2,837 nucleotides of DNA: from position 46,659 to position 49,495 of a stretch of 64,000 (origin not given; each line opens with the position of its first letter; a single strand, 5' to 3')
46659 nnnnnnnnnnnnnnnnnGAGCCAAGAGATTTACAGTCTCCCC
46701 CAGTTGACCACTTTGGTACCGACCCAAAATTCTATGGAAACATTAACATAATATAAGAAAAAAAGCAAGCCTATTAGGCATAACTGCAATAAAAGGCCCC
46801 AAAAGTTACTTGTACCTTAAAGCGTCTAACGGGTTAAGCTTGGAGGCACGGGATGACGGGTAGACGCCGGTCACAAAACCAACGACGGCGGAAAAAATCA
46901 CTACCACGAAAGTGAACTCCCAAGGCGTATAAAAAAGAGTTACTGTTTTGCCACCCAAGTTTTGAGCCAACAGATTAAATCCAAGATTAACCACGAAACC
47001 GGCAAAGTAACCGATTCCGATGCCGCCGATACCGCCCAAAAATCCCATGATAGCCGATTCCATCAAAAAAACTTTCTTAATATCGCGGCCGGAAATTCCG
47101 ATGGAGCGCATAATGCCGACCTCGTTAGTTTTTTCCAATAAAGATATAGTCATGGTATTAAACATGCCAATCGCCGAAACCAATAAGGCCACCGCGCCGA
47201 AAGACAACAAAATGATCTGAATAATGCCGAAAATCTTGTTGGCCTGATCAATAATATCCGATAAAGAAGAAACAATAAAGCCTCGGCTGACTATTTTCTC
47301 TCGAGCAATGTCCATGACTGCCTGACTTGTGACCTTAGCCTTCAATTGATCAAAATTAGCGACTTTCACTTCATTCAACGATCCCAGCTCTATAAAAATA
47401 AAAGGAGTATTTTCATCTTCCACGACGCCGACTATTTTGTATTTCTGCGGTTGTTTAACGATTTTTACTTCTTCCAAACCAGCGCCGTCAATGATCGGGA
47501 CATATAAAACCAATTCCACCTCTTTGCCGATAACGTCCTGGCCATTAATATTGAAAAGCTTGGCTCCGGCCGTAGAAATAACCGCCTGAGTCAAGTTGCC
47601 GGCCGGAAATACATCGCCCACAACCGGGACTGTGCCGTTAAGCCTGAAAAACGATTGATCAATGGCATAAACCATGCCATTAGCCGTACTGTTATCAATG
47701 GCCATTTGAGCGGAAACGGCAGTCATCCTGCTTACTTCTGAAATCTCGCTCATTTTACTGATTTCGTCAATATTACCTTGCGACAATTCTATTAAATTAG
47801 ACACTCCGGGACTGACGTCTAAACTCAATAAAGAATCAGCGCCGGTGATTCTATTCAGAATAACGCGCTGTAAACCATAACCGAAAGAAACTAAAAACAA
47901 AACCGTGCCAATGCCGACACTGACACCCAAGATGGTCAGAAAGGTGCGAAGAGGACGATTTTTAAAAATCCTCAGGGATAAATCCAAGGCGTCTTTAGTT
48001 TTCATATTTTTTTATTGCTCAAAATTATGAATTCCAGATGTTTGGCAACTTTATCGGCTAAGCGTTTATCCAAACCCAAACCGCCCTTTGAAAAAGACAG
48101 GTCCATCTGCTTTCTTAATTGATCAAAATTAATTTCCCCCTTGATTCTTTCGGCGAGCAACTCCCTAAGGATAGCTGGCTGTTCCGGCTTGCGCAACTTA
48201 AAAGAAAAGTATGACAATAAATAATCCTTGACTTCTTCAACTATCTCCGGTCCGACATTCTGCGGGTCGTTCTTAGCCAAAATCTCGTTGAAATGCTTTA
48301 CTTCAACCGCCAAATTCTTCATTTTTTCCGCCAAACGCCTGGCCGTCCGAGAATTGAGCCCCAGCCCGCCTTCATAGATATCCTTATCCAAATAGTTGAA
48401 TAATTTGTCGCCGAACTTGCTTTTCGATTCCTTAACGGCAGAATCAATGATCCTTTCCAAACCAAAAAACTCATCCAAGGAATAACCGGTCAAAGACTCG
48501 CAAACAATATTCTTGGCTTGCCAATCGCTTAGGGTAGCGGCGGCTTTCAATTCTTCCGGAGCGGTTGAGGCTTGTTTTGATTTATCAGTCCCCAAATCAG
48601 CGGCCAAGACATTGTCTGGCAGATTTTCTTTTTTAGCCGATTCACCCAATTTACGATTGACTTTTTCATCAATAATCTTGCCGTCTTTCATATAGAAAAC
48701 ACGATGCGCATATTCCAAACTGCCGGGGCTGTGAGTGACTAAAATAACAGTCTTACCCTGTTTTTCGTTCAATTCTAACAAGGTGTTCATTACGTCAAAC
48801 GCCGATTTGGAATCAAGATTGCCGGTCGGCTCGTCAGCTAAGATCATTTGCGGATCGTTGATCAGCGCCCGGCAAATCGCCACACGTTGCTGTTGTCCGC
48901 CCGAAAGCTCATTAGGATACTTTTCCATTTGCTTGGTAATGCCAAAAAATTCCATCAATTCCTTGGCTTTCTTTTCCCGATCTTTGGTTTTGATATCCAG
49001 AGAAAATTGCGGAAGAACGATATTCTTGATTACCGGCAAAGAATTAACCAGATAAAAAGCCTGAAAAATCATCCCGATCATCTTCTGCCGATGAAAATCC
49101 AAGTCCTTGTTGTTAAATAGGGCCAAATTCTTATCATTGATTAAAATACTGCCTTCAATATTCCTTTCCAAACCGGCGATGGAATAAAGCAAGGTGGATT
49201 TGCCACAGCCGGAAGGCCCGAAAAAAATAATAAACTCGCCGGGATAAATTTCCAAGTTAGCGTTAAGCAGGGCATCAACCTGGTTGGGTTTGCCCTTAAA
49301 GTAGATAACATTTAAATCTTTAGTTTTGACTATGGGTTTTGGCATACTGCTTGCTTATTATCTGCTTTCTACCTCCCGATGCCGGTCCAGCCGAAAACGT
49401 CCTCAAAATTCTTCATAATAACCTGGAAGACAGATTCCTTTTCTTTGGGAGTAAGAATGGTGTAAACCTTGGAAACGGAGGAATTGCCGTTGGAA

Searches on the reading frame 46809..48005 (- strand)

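Call 103: search_protein_families(library=pfam, proteins=[window:46809-48005:-], max_evalue=0.001)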
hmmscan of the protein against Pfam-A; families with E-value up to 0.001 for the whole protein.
window:46809-48005:- (399 aa): 2 families
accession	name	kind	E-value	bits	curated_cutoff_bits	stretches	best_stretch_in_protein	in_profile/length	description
PF02687.27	FtsX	-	8.2e-20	71.5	25.5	1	268-392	2-120/120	FtsX-like permease C-terminal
PF12704.14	MacB_PCD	-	8.8e-17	62.5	27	1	21-239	1-205/207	MacB-like periplasmic core domain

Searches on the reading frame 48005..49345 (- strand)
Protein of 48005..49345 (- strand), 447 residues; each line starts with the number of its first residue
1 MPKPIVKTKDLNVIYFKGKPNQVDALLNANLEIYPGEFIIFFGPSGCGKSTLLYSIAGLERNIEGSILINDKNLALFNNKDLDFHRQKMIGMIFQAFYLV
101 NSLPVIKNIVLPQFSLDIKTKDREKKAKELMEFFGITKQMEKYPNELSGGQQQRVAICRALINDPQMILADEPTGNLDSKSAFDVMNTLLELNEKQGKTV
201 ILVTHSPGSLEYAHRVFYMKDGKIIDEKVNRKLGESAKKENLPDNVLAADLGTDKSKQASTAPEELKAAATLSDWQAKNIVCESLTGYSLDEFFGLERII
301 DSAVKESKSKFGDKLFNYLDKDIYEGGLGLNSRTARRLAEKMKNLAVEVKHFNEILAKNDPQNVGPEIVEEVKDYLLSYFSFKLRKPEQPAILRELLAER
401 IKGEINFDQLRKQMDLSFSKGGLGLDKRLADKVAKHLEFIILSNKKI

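Call 103: search_protein_families(library=pfam, proteins=[window:48005-49345:-], max_evalue=0.001)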
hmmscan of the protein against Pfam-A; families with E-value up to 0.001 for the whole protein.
window:48005-49345:- (447 aa): 5 families
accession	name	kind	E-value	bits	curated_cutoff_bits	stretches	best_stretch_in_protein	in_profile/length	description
PF00005.33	ABC_tran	-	7.6e-32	111.2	25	1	28-174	3-136/137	ABC transporter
PF13304.12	AAA_21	-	1.6e-05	25.6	27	0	130-210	221-303/304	AAA domain, putative AbiEii toxin, Type IV TA system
PF13481.12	AAA_25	-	0.00015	21.9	27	0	7-57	6-54/195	AAA domain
PF02463.25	SMC_N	-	0.00061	19.7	40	0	37-219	25-211/220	RecF/RecN/SMC N terminal domain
PF00004.35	AAA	-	0.00099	20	21.2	0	39-58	1-20/131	ATPase family associated with various cellular activities (AAA)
